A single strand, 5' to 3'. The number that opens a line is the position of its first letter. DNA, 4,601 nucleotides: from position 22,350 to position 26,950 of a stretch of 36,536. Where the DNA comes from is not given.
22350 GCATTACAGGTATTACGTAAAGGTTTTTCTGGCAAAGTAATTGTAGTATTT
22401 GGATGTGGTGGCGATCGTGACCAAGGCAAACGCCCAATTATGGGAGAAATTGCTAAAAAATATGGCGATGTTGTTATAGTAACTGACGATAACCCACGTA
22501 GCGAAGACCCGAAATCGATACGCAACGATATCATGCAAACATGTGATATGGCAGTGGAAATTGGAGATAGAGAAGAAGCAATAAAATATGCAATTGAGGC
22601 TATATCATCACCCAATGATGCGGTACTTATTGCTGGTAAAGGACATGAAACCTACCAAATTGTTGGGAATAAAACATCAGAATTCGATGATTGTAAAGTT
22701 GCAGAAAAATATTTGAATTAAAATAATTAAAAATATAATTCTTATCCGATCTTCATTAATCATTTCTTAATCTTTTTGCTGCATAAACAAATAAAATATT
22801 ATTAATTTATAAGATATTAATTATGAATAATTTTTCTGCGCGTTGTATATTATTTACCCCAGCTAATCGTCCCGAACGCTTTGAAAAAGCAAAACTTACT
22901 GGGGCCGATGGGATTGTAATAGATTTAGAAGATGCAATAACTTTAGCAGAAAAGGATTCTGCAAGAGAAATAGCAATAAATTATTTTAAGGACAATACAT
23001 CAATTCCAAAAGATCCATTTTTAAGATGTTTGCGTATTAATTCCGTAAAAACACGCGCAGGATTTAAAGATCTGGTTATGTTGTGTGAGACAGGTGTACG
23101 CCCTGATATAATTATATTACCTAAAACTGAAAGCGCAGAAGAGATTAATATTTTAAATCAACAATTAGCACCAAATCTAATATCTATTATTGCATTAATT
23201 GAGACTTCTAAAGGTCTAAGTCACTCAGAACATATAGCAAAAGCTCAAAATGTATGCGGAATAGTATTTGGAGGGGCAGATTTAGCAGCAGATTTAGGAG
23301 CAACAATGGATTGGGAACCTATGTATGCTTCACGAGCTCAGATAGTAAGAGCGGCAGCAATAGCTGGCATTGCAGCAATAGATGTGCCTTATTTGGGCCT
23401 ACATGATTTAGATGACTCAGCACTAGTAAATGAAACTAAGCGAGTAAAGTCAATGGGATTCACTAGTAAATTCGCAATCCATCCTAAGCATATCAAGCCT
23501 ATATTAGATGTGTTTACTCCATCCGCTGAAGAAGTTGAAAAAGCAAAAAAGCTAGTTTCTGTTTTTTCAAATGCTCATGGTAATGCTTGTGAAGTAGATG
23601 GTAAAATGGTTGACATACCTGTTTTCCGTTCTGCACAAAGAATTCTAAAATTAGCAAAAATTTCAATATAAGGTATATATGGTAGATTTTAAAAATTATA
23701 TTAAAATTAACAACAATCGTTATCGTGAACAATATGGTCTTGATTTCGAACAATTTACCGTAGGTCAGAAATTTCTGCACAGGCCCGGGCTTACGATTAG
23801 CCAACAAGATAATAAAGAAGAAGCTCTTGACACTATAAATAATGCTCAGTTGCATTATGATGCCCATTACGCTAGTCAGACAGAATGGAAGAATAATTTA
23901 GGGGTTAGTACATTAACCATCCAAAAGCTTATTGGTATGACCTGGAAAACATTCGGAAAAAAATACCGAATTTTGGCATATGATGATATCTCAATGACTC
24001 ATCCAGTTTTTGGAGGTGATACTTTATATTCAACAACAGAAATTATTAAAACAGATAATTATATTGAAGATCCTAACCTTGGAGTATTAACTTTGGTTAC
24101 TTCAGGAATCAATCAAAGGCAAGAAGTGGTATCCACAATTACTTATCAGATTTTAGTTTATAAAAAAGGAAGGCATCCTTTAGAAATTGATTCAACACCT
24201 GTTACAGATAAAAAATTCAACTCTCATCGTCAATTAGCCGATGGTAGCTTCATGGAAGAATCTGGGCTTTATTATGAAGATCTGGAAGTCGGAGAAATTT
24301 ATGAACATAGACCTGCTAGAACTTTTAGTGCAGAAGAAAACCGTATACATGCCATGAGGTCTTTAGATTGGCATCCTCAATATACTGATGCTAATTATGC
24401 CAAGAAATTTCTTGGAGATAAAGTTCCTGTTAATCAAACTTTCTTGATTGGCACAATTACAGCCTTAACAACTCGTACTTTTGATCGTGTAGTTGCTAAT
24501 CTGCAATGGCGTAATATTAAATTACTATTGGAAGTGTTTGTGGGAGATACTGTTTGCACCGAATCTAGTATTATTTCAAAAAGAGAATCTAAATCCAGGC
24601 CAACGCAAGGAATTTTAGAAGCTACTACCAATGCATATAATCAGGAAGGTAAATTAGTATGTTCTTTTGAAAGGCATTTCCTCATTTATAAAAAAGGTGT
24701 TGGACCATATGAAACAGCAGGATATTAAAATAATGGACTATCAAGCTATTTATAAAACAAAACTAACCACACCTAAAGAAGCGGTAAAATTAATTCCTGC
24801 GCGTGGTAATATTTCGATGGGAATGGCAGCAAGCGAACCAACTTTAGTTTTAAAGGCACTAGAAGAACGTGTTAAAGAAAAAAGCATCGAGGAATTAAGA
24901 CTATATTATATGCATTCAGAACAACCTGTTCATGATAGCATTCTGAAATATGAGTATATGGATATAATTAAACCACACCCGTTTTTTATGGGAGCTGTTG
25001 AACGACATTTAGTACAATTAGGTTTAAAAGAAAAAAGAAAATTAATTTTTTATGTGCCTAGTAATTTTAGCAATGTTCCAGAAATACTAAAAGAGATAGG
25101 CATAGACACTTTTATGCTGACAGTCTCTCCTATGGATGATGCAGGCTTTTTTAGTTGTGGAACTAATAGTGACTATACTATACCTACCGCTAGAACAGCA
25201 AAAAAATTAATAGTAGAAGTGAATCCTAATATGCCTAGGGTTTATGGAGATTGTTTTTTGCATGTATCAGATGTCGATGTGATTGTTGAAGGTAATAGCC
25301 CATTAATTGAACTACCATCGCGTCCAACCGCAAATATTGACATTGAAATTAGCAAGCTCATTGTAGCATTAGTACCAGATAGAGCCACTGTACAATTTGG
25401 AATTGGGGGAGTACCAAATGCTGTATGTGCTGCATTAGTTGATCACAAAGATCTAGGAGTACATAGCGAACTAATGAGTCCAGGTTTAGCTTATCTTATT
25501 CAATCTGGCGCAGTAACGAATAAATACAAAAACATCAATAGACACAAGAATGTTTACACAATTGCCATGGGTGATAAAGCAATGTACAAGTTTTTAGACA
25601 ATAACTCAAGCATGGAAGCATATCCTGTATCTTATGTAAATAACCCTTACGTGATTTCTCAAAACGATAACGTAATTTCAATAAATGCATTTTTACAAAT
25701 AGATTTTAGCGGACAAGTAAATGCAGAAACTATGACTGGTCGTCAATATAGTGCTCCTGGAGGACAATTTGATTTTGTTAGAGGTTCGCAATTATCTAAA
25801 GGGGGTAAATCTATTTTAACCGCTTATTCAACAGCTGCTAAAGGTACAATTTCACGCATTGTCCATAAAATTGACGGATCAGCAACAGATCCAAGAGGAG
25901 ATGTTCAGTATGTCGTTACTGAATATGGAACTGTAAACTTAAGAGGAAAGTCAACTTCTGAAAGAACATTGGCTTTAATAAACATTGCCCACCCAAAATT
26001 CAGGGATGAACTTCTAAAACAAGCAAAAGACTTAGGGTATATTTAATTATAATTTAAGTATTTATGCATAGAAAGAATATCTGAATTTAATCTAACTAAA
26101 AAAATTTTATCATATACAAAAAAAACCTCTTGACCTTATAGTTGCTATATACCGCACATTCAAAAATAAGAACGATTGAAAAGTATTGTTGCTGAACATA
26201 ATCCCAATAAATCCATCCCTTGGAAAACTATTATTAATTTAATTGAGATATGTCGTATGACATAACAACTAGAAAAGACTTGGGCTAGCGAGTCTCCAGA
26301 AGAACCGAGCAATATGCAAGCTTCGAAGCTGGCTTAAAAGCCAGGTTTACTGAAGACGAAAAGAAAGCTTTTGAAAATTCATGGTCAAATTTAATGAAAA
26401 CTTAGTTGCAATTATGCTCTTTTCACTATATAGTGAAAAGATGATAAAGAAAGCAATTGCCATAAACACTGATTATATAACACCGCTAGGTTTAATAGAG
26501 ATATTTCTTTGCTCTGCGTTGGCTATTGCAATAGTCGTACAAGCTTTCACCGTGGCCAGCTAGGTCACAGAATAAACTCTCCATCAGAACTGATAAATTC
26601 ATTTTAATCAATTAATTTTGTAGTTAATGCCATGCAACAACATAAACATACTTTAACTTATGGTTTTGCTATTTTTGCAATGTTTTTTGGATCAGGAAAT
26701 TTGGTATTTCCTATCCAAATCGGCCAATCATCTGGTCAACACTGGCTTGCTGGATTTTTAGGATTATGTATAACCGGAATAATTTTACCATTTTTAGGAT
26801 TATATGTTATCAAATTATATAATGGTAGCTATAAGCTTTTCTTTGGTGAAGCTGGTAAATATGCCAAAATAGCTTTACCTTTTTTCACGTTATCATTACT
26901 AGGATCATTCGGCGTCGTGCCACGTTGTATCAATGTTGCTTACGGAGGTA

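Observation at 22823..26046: RipC/RipB/RipA-like trio: a candidate itaconate (C5-dicarboxylate) degradation operon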

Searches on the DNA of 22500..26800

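Call 61: search_rna_families(source=window, start=22500, end=26800, threshold=evalue, max_evalue=1)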
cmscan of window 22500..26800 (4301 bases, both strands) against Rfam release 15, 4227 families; matches with E-value up to 1: 1.
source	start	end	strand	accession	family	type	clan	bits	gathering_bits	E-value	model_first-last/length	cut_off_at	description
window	25048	25115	-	RF01751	potC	Cis-reg;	-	22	44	0.64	1-70/70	no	potC RNA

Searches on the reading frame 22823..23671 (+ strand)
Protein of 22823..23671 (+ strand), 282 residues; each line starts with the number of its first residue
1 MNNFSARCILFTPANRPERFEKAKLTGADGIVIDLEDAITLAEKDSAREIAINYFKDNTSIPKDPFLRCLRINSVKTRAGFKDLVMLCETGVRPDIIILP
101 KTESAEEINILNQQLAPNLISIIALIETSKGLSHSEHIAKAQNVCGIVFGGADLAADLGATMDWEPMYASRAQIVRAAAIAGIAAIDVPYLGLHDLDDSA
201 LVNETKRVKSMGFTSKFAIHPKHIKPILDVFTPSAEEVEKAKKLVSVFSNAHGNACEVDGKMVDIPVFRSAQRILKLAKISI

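Call 3: search_protein_families(library=pfam, proteins=[window:22823-23671:+])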
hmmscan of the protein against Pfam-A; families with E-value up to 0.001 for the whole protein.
window:22823-23671:+ (282 aa): 2 families
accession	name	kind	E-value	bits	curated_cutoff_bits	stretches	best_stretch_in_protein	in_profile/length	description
PF03328.21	HpcH_HpaI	-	1e-35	123.5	25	1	7-221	1-221/221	HpcH/HpaI aldolase/citrate lyase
PF15617.12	C-C_Bond_Lyase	-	1.1e-11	44.9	28.4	1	200-280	237-317/320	C-C_Bond_Lyase of the TIM-Barrel fold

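Call 4: search_protein_families(library=ncbifam, proteins=[window:22823-23671:+])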
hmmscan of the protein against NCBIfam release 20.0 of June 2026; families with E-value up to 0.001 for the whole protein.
window:22823-23671:+ (282 aa): 4 families
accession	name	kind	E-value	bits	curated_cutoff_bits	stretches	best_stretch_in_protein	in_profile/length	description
NF038242.1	RipC_Ccl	equivalog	1.2e-78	264.3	375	1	7-276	2-266/268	itaconate degradation C-C-lyase RipC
TIGR01588.1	citE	equivalog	2.5e-43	148.2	443.4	1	7-281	4-286/288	citrate (pro-3S)-lyase subunit beta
NF041626.1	malyCoAlyase_Halo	equivalog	9.5e-10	37.9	500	1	115-273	134-308/340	L-malyl-CoA/beta-methylmalyl-CoA lyase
TIGR02311.1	HpaI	equivalog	1e-05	25.1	368.8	1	114-176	134-194/249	4-hydroxy-2-oxoheptanedioate aldolase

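Call 5: search_solved_structures(query=window:22823-23671:+, max_evalue=1e-10)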
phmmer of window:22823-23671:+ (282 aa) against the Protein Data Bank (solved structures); distinct sequences matched with E-value up to 1e-10: 13.
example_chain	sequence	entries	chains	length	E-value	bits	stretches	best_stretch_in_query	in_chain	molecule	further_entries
3qll_A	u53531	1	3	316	1.3e-60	208.5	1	3-281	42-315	Citrate lyase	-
5vxc_A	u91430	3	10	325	1.1e-31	113.6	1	6-278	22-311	Citrate lyase subunit beta-like protein, mitochondrial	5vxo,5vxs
6aq4_A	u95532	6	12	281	2.4e-29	106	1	10-278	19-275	Citrate lyase subunit beta-like protein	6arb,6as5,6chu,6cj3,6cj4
1z6k_A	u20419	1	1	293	2.8e-29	105.8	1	10-278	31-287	Citrate Lyase beta subunit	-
8khl_A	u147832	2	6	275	1.8e-28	103.1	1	1-278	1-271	Probable acyl-CoA lyase beta chain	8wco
9nzb_A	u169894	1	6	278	1.9e-28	103.1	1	1-278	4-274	Acyl-CoA lyase beta chain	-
1u5v_A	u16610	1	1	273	3.2e-26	95.8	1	10-278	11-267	citE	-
1u5h_A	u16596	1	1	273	5.7e-26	94.9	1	10-278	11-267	citE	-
4l9y_A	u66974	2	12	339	6.6e-25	91.5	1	7-160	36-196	Malyl-CoA lyase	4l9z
5ugr_A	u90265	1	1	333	1.5e-24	90.2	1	166-278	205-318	Malyl-CoA lyase/beta-methylmalyl-CoA lyase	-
1sgj_A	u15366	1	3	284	6.7e-24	88.1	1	7-275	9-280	citrate lyase, beta subunit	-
4l7z_A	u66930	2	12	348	2.5e-13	53.5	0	29-160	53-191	HpcH/HpaI aldolase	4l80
6kin_A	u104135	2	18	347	4.4e-13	52.7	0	29-160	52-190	HpcH/HpaI aldolase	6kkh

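Call 45: search_solved_structures(query=window:22823-23671:+, max_evalue=1e-25, show_alignments=4)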
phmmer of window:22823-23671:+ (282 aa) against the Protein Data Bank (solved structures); distinct sequences matched with E-value up to 1e-25: 8.
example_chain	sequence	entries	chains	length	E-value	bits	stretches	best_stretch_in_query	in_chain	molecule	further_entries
3qll_A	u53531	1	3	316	1.3e-60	208.5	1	3-281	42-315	Citrate lyase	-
5vxc_A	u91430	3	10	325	1.1e-31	113.6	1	6-278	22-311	Citrate lyase subunit beta-like protein, mitochondrial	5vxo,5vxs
6aq4_A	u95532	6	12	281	2.4e-29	106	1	10-278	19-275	Citrate lyase subunit beta-like protein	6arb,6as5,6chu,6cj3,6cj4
1z6k_A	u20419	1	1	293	2.8e-29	105.8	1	10-278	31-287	Citrate Lyase beta subunit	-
8khl_A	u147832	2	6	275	1.8e-28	103.1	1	1-278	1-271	Probable acyl-CoA lyase beta chain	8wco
9nzb_A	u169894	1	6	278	1.9e-28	103.1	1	1-278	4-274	Acyl-CoA lyase beta chain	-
1u5v_A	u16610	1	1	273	3.2e-26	95.8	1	10-278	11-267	citE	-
1u5h_A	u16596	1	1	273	5.7e-26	94.9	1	10-278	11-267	citE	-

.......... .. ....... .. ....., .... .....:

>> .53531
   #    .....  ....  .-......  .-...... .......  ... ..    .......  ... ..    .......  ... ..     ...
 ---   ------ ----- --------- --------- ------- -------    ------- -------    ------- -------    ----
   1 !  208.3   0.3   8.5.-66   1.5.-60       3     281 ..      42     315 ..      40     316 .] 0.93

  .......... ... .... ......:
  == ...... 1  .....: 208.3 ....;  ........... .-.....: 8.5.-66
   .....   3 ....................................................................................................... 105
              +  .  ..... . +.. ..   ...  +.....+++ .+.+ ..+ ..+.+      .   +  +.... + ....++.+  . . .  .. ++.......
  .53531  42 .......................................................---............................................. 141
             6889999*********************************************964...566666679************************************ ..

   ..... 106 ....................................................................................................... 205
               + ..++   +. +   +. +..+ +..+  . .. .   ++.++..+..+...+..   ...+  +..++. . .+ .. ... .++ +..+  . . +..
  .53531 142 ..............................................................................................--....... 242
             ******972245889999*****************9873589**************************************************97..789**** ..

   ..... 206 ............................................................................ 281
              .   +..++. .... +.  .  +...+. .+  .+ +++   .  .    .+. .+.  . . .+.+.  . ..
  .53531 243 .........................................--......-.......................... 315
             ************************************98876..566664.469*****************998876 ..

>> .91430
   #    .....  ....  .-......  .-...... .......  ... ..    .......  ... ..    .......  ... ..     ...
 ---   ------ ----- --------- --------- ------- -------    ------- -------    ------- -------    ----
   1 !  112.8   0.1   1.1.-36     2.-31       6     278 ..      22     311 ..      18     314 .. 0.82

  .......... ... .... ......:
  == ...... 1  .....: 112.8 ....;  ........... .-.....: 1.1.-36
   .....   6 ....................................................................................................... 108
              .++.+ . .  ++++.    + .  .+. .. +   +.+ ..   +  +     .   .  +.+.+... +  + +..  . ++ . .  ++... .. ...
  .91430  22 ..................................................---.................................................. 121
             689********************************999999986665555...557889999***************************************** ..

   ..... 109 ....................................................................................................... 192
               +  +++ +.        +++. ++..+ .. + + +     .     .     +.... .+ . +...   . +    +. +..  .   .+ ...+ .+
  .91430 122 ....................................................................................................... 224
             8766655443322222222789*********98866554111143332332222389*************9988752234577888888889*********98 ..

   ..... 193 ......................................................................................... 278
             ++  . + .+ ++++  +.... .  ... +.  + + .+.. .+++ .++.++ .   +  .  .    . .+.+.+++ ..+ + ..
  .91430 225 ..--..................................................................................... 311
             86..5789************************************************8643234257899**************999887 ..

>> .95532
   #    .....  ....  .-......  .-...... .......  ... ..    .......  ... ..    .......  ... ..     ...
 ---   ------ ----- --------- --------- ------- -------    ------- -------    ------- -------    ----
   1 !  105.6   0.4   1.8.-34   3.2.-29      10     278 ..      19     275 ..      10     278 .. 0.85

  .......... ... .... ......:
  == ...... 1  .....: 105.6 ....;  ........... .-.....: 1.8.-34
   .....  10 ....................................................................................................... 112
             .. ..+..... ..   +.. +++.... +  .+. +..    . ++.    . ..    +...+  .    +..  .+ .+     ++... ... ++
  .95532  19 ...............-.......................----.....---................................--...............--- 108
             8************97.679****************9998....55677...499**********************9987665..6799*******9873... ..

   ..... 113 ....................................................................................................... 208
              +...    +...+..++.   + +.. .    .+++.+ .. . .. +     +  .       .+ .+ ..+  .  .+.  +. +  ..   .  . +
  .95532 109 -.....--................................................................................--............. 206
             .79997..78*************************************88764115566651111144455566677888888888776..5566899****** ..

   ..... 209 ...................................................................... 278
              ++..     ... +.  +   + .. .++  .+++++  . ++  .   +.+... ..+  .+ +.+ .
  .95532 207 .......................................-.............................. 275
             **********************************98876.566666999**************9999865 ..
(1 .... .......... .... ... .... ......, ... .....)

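Call 75: search_solved_structures(query=window:22823-23671:+, max_evalue=1e-20, show_alignments=5)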
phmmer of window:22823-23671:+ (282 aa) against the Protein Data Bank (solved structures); distinct sequences matched with E-value up to 1e-20: 11.
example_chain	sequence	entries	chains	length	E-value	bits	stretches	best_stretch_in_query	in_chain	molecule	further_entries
3qll_A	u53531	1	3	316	1.3e-60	208.5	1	3-281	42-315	Citrate lyase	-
5vxc_A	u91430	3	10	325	1.1e-31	113.6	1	6-278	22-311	Citrate lyase subunit beta-like protein, mitochondrial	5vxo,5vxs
6aq4_A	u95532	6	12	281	2.4e-29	106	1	10-278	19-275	Citrate lyase subunit beta-like protein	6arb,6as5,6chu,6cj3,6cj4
1z6k_A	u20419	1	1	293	2.8e-29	105.8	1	10-278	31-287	Citrate Lyase beta subunit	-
8khl_A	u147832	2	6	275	1.8e-28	103.1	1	1-278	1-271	Probable acyl-CoA lyase beta chain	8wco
9nzb_A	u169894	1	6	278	1.9e-28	103.1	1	1-278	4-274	Acyl-CoA lyase beta chain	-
1u5v_A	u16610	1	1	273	3.2e-26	95.8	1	10-278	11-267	citE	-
1u5h_A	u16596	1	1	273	5.7e-26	94.9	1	10-278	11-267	citE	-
4l9y_A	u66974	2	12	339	6.6e-25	91.5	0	7-160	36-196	Malyl-CoA lyase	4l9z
5ugr_A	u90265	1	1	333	1.5e-24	90.2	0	166-278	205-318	Malyl-CoA lyase/beta-methylmalyl-CoA lyase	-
1sgj_A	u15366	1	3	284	6.7e-24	88.1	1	7-275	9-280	citrate lyase, beta subunit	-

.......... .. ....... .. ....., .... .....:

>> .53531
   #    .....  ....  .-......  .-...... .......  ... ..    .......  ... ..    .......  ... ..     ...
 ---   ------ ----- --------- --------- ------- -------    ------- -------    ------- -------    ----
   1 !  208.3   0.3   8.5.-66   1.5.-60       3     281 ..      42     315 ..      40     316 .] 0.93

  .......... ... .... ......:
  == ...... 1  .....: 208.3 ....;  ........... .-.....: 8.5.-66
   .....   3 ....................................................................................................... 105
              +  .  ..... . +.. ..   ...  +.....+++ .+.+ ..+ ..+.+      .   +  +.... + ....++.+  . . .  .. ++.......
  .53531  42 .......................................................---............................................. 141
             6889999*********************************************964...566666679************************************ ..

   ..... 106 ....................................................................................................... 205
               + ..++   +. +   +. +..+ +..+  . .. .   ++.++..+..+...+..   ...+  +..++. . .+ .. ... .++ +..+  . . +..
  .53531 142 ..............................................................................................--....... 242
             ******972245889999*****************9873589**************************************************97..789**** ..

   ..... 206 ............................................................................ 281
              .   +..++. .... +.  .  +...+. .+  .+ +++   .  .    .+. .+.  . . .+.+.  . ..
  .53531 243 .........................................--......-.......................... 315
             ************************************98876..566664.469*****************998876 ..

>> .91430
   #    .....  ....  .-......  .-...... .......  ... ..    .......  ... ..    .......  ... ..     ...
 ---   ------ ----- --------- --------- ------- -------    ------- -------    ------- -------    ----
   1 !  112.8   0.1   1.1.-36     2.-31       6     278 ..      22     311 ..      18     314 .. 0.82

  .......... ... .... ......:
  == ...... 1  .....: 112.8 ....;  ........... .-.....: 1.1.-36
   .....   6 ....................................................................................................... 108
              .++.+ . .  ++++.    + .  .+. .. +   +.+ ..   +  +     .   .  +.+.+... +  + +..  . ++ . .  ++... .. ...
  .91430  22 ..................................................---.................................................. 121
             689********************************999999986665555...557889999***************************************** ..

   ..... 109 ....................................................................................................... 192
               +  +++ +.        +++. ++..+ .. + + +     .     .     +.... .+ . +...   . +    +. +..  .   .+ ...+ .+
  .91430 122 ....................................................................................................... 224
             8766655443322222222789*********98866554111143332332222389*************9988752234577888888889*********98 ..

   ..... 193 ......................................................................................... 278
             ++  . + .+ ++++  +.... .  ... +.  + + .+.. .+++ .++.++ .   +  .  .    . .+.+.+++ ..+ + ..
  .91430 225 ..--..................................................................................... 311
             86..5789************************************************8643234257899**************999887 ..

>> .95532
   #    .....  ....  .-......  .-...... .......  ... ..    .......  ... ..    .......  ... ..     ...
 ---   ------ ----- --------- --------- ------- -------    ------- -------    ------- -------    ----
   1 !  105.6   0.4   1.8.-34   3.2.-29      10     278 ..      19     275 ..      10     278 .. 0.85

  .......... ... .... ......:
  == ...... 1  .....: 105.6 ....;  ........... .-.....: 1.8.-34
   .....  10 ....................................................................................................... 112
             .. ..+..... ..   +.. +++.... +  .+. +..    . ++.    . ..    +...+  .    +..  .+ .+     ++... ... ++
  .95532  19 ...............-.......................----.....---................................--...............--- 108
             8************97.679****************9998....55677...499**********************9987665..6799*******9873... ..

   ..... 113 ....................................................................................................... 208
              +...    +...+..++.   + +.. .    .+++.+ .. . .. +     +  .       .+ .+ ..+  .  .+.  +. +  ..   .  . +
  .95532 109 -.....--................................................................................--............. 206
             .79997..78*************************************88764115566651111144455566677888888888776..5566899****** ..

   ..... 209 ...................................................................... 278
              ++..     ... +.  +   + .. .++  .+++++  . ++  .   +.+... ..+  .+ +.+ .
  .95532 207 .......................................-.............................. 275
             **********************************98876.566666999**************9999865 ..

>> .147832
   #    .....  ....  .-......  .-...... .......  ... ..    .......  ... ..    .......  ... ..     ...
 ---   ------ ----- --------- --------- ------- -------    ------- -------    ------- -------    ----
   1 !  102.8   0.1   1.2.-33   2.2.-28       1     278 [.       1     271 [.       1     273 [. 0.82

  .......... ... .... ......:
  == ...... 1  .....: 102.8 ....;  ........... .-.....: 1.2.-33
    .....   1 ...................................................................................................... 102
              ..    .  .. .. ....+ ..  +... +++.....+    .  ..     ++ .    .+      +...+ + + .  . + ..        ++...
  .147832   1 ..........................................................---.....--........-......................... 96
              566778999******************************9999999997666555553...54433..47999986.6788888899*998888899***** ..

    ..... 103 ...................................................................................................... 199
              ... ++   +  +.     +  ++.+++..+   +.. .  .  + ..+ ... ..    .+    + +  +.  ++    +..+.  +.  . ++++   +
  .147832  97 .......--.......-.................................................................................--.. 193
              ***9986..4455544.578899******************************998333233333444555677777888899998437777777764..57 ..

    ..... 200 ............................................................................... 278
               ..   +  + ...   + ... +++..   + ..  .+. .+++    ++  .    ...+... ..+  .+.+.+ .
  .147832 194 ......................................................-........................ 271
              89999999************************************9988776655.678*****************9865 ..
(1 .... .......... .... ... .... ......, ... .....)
